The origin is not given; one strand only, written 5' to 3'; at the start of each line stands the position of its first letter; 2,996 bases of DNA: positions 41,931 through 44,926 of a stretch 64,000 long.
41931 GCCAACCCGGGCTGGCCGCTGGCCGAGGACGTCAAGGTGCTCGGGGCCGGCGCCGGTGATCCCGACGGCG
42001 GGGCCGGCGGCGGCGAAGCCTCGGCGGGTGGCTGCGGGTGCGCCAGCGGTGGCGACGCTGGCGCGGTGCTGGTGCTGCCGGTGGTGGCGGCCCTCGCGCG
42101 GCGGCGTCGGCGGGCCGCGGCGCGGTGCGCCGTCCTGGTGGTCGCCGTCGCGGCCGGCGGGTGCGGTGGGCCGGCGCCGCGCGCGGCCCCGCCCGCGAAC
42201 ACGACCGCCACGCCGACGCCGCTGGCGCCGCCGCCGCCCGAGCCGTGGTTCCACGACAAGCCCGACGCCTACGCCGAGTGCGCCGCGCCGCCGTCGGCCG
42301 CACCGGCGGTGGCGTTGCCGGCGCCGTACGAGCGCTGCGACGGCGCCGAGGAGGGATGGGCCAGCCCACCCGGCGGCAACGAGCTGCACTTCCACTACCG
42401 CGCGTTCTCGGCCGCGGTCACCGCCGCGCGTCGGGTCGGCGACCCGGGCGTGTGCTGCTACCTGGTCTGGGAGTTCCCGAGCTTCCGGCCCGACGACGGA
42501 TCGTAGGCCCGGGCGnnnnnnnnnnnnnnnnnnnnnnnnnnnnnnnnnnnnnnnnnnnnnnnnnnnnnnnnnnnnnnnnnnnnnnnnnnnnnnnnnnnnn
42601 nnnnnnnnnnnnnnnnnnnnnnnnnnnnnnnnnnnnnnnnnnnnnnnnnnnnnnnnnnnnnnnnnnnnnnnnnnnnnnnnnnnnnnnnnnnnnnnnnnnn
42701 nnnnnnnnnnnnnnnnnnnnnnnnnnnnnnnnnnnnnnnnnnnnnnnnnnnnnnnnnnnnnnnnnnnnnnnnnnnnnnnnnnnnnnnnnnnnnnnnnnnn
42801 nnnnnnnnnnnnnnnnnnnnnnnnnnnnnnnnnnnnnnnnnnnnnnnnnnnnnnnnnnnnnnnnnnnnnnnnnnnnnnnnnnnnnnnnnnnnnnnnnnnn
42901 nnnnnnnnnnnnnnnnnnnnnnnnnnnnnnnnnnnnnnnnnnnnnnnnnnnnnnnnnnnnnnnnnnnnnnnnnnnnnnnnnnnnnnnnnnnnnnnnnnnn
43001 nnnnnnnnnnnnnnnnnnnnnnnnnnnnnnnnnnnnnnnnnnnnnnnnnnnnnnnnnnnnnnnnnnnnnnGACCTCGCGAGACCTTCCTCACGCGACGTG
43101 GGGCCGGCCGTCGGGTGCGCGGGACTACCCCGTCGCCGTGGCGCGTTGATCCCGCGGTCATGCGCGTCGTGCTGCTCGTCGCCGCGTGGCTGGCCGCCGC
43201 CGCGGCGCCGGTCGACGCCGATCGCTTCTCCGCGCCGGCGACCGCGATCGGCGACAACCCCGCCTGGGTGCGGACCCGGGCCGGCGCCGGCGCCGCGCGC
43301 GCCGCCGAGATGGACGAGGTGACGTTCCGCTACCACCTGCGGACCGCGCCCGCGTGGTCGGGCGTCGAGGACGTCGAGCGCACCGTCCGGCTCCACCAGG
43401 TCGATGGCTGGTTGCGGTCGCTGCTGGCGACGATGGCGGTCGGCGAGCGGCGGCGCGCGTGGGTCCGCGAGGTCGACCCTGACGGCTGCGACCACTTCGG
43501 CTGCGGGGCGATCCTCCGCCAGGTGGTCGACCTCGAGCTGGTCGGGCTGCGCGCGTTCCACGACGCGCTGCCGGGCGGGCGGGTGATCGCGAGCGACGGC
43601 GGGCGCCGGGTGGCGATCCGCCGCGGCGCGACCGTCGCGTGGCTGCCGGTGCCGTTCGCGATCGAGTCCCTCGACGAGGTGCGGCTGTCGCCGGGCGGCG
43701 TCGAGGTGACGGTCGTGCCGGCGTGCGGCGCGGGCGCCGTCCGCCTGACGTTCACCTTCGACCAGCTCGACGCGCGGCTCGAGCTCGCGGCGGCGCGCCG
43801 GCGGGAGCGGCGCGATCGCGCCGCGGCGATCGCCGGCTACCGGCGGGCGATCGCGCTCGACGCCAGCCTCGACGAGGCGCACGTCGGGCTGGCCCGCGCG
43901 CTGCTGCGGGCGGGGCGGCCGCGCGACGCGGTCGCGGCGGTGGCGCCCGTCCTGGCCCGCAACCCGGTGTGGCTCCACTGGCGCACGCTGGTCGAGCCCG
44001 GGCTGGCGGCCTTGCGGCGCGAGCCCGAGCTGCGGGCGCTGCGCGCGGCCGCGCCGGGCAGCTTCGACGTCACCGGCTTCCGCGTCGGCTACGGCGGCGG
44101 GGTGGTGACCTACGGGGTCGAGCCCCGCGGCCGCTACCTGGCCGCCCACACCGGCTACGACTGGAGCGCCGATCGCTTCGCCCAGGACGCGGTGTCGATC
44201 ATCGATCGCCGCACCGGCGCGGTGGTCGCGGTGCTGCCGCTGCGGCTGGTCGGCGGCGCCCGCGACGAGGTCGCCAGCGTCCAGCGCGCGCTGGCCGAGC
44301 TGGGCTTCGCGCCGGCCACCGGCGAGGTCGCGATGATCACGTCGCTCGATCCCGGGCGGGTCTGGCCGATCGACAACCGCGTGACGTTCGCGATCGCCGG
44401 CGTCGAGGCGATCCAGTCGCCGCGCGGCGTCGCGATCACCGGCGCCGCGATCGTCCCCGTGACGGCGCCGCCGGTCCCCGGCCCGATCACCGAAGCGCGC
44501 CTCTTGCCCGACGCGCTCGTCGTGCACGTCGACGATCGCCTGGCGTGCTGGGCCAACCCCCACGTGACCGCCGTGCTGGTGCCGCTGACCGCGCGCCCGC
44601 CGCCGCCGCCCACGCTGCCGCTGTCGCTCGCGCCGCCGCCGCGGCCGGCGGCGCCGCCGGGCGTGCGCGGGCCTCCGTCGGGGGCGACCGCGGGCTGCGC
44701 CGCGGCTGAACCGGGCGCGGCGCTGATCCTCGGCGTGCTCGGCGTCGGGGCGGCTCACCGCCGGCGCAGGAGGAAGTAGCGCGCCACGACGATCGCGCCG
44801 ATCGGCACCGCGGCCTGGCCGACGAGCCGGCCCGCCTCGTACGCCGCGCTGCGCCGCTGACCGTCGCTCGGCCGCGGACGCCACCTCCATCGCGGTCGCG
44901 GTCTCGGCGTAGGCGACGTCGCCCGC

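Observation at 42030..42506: Internal MYXO-CTERM-like sorting signal followed by a second signal-peptide-like segment inside one ORF (possible fused genes)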

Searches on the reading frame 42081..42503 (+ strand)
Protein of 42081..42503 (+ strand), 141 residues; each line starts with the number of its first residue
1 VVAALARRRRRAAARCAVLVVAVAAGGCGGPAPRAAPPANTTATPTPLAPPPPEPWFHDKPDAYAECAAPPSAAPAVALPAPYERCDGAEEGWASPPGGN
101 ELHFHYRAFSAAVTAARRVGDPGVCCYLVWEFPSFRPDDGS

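Call 3: search_protein_families(library=ncbifam, proteins=[window:42123-42503:+], max_evalue=1)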
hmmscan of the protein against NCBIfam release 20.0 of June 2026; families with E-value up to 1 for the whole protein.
window:42123-42503:+ (127 aa): 1 family
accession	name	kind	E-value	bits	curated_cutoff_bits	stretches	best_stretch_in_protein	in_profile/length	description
NF041057.1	Rcas_1661_fam_Se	equivalog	0.35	10.4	190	1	4-71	2-70/247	Rcas_1661 family thioredoxin-like (seleno)lipoprotein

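Call 4: search_protein_families(library=pfam, proteins=[window:42123-42503:+], max_evalue=1)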
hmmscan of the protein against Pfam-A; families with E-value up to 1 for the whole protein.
window:42123-42503:+ (127 aa): 0 families

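Call 17: find_homologous_proteins(query=window:42123-42503:+, max_evalue=0.01)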
Query window:42123-42503:+ (127 aa): 14 proteins with E <= 0.01 among 514 candidates.
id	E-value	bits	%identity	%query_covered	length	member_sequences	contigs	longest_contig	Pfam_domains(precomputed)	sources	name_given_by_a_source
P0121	4.1e-61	224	100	69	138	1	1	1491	-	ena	-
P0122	2.2e-55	205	76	96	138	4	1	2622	-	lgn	-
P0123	5.9e-52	194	74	94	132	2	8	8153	-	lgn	-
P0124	5.3e-51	191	75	90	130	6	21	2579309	-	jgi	jgi:hypothetical protein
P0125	3.6e-41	159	59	88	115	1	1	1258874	-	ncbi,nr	ncbi:MAG: hypothetical protein IPL61_27215 [Myxococcales bacterium]|nr:hypothetical protein [Myxococ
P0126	1.9e-39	153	83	64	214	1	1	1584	PF04138.21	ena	-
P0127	4.3e-37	146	66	82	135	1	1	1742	-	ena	-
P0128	2.3e-36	143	68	76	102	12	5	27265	-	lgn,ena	-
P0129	1.2e-34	138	65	83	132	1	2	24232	-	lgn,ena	-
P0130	6.5e-33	132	73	66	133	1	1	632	-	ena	-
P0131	4.4e-28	116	54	76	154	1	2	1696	-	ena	-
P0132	4.4e-27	113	58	69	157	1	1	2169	-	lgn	-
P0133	2.3e-25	108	54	72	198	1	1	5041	-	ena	-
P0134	1.9e-24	105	55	65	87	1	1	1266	-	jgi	jgi:hypothetical protein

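Call 20: find_encoding_contigs(protein=P0124, flank=5000, max_places=3)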
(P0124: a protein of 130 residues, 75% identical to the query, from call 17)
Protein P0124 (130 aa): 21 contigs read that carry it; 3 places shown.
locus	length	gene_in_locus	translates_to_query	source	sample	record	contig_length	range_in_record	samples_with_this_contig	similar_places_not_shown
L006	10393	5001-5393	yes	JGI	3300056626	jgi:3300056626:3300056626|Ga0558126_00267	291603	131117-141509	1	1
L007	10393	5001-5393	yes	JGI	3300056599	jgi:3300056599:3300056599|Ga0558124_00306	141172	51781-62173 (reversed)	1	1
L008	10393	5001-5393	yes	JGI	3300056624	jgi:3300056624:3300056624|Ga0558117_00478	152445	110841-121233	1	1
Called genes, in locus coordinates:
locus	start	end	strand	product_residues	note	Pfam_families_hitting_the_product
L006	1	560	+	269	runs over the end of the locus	-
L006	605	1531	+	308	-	-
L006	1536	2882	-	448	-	-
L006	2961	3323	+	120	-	PF09966:DUF2200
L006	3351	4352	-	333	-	-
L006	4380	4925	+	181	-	PF16697:Yop-YscD_cpl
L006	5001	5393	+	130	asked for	-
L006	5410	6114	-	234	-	-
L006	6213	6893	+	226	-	PF00149:Metallophos, PF12850:Metallophos_2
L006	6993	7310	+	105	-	-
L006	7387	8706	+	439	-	PF08757:CotH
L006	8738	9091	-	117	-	PF13453:Zn_ribbon_TFIIB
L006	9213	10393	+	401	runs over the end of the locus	PF01471:PG_binding_1, PF09374:PG_binding_3 (faint)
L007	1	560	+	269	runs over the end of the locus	-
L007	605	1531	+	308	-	-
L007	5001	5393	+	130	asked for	-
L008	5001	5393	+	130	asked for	-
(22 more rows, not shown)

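Call 21: find_encoding_contigs(protein=P0123, flank=5000, max_places=3)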
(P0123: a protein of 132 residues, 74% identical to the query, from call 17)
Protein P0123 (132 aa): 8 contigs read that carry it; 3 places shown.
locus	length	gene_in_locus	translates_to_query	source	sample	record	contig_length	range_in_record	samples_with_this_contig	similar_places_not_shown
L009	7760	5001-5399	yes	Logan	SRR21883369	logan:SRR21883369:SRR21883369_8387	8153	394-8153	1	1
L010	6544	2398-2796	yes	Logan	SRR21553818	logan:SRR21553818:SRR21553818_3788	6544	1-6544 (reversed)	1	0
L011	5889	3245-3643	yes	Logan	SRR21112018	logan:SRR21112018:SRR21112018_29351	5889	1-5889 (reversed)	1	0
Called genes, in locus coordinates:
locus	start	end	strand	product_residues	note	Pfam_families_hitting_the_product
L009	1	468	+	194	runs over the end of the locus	-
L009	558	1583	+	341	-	PF08448:PAS_4 (faint), PF13188:PAS_8 (weak), PF00512:HisKA (weak), PF02518:HATPase_c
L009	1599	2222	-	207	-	PF02525:Flavodoxin_2, PF03358:FMN_red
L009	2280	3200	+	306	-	PF00126:HTH_1, PF03466:LysR_substrate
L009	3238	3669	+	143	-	-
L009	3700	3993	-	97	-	-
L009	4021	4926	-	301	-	-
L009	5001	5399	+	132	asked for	-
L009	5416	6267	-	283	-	PF04072:LCM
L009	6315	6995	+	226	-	PF00149:Metallophos, PF12850:Metallophos_2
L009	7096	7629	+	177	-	PF16697:Yop-YscD_cpl (weak)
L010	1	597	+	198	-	?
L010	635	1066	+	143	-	-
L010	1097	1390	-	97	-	-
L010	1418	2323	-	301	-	-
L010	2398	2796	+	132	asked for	-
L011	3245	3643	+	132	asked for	-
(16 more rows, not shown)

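Call 22: find_encoding_contigs(protein=P0122, flank=5000, max_places=3)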
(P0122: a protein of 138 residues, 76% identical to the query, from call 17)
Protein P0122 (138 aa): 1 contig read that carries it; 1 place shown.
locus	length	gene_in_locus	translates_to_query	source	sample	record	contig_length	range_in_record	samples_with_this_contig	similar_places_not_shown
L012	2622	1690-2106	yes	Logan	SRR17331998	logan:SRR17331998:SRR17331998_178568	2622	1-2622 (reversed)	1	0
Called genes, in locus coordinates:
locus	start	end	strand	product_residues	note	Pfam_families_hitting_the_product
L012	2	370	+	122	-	?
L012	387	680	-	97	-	-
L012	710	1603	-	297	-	-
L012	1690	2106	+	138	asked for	-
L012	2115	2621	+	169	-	?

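Call 23: find_encoding_contigs(protein=P0121, flank=5000, max_places=3)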
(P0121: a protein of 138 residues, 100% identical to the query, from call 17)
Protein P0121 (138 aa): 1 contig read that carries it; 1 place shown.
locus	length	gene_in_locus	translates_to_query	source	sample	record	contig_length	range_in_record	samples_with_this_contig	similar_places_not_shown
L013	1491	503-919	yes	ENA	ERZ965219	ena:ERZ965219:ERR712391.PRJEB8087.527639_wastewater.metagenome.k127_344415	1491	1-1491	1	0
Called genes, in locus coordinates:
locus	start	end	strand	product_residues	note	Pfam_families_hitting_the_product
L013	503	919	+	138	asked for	-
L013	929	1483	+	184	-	PF18927:CrtO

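Call 30: find_related_loci(query=A2, collection=genome_contigs, flank=4000)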
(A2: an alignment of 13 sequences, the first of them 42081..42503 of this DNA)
Query A2 (141 aa) in genome_contigs; peptide patterns used: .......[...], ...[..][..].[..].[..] (x = any residue, [..] = any of these).
79 stretches matched a pattern; 8 encode a relative of the query (tblastn E <= 1e-3); 7 distinct loci.
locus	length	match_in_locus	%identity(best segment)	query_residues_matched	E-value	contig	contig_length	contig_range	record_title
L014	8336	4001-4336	51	27-135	3e-32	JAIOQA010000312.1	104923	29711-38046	MAG: Deltaproteobacteria bacterium isolate LakeFargette_0920_ALND_MAG_72_12 LacPavin_0920_ALND_scaffold_146629, whole ge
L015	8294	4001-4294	51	33-133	6e-31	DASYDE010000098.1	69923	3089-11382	MAG TPA_asm: Kofleriaceae bacterium isolate SMAG_U4951 k141_3431607, whole genome shotgun sequence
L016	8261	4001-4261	53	50-137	2e-26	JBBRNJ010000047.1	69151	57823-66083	MAG: Polyangiales bacterium isolate La1_metabat2.153 LA1C_B2.153_k141_3548046L_69151_cov_15.0001, whole genome shotgun s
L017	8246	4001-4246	62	52-133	7e-26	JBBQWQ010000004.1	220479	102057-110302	MAG: Polyangiales bacterium isolate Co_metawrap_2065 Cmw_2065_k141_12164004_length_220479_cov_17.9994, whole genome shot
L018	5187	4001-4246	49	52-133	1e-25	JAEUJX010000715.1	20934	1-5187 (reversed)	MAG: Myxococcales bacterium isolate new MAG-80 k141_1357354, whole genome shotgun sequence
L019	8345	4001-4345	78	20-135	3e-43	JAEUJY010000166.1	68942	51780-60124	MAG: Myxococcales bacterium isolate new MAG-81 k141_1219686, whole genome shotgun sequence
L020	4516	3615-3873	55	42-127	1e-16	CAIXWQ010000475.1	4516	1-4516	MAG: uncultured delta proteobacterium isolate MJ-time_bin-4440 genome assembly, contig: bin-4440:0475/1422, whole genome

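Call 35: search_protein_families(library=ncbifam, proteins=[P0122, P0123, P0124], max_evalue=0.1)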
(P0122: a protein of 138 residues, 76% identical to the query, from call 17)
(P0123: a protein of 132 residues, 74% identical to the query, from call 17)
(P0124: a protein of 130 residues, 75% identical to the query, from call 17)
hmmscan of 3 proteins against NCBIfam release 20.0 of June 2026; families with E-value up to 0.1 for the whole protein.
P0122 (138 aa): 1 family
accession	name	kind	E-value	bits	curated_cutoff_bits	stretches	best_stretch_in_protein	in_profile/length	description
NF058595.1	invert_tail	domain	0.0039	17.5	37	1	5-44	51-88/113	lipo-invert putative C-terminal anchoring domain-containing protein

P0123 (132 aa): 0 families

P0124 (130 aa): 0 families

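Call 42: search_protein_families(library=ncbifam, proteins=[window:42081-42503:+, P0125, P0129, P0131], max_evalue=10)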
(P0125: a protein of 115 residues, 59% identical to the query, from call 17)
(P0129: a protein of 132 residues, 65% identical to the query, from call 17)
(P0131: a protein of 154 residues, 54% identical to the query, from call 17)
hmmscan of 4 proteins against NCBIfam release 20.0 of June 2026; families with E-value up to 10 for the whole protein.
window:42081-42503:+ (141 aa): 1 family
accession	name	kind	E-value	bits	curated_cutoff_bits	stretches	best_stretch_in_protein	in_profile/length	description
NF058595.1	invert_tail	domain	0.003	17.9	37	1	6-45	48-87/113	lipo-invert putative C-terminal anchoring domain-containing protein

P0125 (115 aa): 0 families

P0129 (132 aa): 0 families

P0131 (154 aa): 0 families

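Call 52: predict_structure(alignment_id=A2)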
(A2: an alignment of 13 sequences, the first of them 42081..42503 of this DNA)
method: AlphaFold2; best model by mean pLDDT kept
length: 141 residues; sequences in the alignment: 13
mean_pLDDT: 52.2   pTM: 0.29
mean pLDDT of the five models: 52.2, 51.4, 51.4, 48.7, 48.5
residues with pLDDT >= 90: 0; 70-90: 4; 50-70: 76; < 50: 61
segments of 3 or more residues with pLDDT < 50: 27-30, 37-44, 46-48, 51-81, 99-102, 133-137, 139-141
pLDDT, mean of each block of 10 residues (from residue 1): 61 57 50 50 46 46 44 42 51 54 54 67 63 49 33
secondary structure, 60 per line:
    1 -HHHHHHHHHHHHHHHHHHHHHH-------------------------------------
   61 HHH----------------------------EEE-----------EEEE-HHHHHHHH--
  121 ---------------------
elements in order: H2-23 E92-94 E106-109 H111-118

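Call 53: search_protein_representatives(alignment_id=A2)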
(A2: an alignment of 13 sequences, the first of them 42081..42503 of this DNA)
Query: 13 sequences, 130 profile positions. Proteins with E-value up to 0.001 (for the whole library): 21; up to 1e-10: 17; up to 1e-30: 9. The best 21 are listed.
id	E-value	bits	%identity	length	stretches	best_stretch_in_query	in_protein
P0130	1.2e-50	187.5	-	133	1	3-129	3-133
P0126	1.2e-43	164.9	-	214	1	46-128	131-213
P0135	8.2e-39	149.3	-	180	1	20-129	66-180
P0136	1.2e-38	148.8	-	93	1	44-129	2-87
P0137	9.7e-37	142.6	-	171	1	7-126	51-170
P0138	1.0e-35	139.3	-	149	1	16-129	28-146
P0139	2.0e-33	131.8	-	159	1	5-127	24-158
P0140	1.3e-31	126.0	-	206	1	20-128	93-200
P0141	1.5e-31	125.8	-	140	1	8-128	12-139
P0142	1.2e-30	122.9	-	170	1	11-129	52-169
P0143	6.4e-30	120.5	-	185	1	16-127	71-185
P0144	8.6e-28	113.7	-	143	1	6-129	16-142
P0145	1.9e-22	96.4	-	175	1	26-129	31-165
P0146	5.8e-22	94.8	-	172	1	62-128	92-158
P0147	1.3e-20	90.5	-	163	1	9-129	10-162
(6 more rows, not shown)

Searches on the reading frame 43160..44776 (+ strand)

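Call 3: search_protein_families(library=ncbifam, proteins=[window:43160-44776:+], max_evalue=1)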
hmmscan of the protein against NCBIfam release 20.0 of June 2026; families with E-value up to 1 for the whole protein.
window:43160-44776:+ (539 aa): 7 families
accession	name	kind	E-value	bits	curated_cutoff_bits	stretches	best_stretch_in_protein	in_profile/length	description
TIGR03901.2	MYXO-CTERM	domain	0.0045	17.3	20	1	511-538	4-34/34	MYXO-CTERM sorting domain-containing protein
TIGR03382.1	GC_trans_RRR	domain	0.012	16.2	15.85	1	512-538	1-27/27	MYXO-CTERM sorting domain-containing protein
TIGR02917.1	PEP_TPR_lipo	equivalog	0.016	13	312.2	1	216-269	715-767/899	XrtA/PEP-CTERM system TPR-repeat protein PrsT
TIGR02552.1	LcrH_SycD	equivalog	0.036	13.8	104.8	1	207-267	56-115/136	SycD/LcrH family type III secretion system chaperone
NF045638.1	Mrt_dep_phytase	exception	0.041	12.6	440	1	497-538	387-430/430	myxosortase-dependent phytase-like phosphatase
NF045815.1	Neo-PentlctneFsynPtlD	equivalog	0.11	11.8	550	1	181-269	120-206/301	neopentalenolactone/pentalenolactone F synthase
TIGR03939.1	PGA_TPR_OMP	equivalog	0.25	9.4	366.65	1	207-277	89-159/800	poly-beta-1,6 N-acetyl-D-glucosamine export porin PgaA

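Call 4: search_protein_families(library=pfam, proteins=[window:43160-44776:+], max_evalue=1)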
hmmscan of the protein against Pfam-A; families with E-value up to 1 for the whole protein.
window:43160-44776:+ (539 aa): 5 families
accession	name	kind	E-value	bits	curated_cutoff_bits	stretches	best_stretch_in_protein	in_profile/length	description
PF14559.12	TPR_19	-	1.3e-05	25.9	25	1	217-277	4-64/68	Tetratricopeptide repeat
PF13414.12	TPR_11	-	0.0019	18.3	26.8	1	222-252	12-42/42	TPR repeat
PF13428.12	TPR_14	-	0.12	13.5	23.5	1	239-269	2-32/44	Tetratricopeptide repeat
PF07719.23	TPR_2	-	0.35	11.6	27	0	239-260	2-23/34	Tetratricopeptide repeat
PF24575.1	TPR_Slam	-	0.39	11.6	35.2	1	211-253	54-96/104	Surface lipoprotein assembly modifier, N-terminal TPR repeats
